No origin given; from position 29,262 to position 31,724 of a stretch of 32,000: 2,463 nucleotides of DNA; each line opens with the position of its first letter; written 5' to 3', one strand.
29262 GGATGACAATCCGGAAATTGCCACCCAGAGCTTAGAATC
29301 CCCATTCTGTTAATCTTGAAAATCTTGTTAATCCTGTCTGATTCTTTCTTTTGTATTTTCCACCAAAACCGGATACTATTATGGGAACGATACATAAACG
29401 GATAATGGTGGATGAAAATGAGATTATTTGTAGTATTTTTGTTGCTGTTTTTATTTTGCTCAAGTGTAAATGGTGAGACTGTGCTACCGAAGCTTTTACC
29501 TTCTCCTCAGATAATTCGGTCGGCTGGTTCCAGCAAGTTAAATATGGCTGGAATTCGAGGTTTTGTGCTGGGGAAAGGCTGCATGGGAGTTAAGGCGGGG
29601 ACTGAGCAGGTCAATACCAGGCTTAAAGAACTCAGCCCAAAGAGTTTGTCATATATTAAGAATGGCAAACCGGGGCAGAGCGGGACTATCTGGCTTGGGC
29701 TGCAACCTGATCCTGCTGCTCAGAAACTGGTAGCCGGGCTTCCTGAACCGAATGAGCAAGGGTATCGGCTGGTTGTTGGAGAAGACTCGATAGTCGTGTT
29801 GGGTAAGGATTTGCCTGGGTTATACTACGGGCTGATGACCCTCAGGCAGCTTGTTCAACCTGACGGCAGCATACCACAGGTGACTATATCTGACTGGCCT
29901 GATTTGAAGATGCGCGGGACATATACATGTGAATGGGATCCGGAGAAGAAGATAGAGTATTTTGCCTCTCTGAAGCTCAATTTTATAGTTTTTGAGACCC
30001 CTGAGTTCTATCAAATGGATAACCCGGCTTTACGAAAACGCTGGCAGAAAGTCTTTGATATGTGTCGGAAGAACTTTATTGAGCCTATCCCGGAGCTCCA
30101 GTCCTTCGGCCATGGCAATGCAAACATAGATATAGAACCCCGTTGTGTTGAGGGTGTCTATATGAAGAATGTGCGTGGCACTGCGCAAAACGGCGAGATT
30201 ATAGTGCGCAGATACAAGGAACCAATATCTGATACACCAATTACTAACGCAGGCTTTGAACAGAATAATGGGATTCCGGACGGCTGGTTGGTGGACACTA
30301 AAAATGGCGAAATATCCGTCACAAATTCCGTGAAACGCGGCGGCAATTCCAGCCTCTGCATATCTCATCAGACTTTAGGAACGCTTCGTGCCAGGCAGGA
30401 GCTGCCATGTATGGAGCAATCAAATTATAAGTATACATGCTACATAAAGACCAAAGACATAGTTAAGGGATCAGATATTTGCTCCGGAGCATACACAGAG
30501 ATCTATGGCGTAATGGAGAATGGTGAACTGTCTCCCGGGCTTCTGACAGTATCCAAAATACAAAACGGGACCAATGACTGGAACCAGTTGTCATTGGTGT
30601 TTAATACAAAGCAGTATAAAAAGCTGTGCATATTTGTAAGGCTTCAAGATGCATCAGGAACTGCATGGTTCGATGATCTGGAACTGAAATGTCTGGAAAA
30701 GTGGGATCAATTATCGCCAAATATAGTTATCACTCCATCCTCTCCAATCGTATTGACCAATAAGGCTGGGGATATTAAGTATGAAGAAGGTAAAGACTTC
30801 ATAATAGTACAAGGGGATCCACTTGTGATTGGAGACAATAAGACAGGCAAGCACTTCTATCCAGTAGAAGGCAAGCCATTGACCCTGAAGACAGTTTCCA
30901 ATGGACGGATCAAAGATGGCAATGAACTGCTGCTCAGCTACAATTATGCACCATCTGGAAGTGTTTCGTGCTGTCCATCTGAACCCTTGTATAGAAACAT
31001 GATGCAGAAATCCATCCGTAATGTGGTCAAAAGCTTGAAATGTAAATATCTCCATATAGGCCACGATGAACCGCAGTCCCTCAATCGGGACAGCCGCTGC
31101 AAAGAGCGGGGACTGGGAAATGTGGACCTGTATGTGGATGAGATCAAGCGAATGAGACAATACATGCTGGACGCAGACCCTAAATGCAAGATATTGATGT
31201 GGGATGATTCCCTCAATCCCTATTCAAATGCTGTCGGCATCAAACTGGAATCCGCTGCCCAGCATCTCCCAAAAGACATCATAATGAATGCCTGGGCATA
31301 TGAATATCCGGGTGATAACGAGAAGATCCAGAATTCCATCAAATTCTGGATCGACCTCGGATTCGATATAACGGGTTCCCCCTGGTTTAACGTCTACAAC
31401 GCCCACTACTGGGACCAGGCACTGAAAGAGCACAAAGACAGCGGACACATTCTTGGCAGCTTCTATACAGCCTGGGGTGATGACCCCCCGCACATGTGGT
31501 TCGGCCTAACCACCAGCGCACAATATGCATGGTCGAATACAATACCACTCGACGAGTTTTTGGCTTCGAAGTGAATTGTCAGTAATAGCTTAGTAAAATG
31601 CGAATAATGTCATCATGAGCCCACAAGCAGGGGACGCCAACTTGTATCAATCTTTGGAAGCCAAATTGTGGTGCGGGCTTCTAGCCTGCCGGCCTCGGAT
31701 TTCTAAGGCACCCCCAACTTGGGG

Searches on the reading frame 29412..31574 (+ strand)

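Call 70: search_protein_families(library=pfam, proteins=[window:29412-31574:+], max_evalue=0.001)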
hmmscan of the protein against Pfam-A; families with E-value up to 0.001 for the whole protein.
window:29412-31574:+ (720 aa): 2 families
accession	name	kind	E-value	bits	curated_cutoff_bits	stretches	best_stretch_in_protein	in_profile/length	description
PF02838.20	Glyco_hydro_20b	-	1.4e-12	48.9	26.1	1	77-162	48-124/124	Glycosyl hydrolase family 20, domain 2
PF00728.28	Glyco_hydro_20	-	7.3e-05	22.7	22.3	1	519-638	136-249/348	Glycosyl hydrolase family 20, catalytic domain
